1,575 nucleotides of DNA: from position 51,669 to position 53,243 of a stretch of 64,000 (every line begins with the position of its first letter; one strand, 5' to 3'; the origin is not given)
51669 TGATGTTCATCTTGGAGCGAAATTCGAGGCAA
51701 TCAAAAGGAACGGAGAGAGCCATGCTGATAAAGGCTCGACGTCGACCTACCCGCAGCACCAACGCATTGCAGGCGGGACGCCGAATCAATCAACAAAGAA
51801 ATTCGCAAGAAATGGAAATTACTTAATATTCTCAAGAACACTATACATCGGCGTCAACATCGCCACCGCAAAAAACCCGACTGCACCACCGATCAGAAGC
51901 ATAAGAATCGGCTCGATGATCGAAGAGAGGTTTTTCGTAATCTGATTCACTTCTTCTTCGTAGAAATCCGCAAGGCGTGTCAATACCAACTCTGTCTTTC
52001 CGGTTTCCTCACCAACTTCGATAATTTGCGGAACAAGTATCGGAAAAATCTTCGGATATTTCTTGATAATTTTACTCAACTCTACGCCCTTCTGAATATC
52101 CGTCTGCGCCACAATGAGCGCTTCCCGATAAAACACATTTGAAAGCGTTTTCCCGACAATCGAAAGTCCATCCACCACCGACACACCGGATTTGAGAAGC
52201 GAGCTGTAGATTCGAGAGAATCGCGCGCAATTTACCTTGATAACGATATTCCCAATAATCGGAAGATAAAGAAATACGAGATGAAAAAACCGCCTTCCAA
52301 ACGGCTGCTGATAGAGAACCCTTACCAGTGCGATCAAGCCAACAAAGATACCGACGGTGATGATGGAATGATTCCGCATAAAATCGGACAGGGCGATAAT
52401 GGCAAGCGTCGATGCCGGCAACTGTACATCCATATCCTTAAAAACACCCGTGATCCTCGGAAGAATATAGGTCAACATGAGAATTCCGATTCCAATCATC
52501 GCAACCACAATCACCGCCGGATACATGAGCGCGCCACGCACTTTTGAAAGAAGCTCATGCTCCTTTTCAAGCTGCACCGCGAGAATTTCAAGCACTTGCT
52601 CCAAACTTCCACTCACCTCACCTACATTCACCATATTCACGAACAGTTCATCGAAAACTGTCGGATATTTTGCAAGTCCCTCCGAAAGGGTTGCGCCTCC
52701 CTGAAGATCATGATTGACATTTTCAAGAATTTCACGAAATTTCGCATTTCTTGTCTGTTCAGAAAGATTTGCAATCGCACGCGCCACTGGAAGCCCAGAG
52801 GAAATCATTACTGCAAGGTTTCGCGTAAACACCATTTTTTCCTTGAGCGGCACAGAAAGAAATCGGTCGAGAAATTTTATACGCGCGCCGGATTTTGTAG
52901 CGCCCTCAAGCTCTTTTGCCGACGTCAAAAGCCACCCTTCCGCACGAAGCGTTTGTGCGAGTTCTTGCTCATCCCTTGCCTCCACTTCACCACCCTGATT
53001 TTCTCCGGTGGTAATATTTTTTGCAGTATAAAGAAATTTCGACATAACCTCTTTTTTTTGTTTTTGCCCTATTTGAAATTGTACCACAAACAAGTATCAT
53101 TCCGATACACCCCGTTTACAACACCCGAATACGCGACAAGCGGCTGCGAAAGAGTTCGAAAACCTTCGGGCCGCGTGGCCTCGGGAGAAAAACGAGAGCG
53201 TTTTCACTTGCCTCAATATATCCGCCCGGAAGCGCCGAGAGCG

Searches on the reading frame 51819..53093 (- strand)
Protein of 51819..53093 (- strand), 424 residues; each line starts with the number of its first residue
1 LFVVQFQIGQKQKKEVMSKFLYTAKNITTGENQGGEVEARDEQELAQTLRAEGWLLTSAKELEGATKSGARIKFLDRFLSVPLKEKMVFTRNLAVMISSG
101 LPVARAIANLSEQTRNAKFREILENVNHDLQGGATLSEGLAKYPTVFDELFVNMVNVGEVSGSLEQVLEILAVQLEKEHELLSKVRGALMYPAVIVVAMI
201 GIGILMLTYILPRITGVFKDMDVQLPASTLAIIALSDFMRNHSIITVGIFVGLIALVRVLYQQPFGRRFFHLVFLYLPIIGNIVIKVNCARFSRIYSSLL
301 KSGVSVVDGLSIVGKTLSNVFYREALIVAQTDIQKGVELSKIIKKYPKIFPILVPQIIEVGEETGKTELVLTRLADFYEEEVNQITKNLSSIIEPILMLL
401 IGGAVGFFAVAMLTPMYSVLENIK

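Call 81: search_protein_families(library=pfam, proteins=[window:51819-53093:-], max_evalue=0.00001)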
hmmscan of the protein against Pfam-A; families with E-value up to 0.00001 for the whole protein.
window:51819-53093:- (424 aa): 1 family
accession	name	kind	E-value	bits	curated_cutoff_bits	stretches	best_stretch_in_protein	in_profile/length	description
PF00482.28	T2SSF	-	6.4e-58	194.6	25.2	2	89-212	1-125/125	Type II secretion system (T2SS), protein F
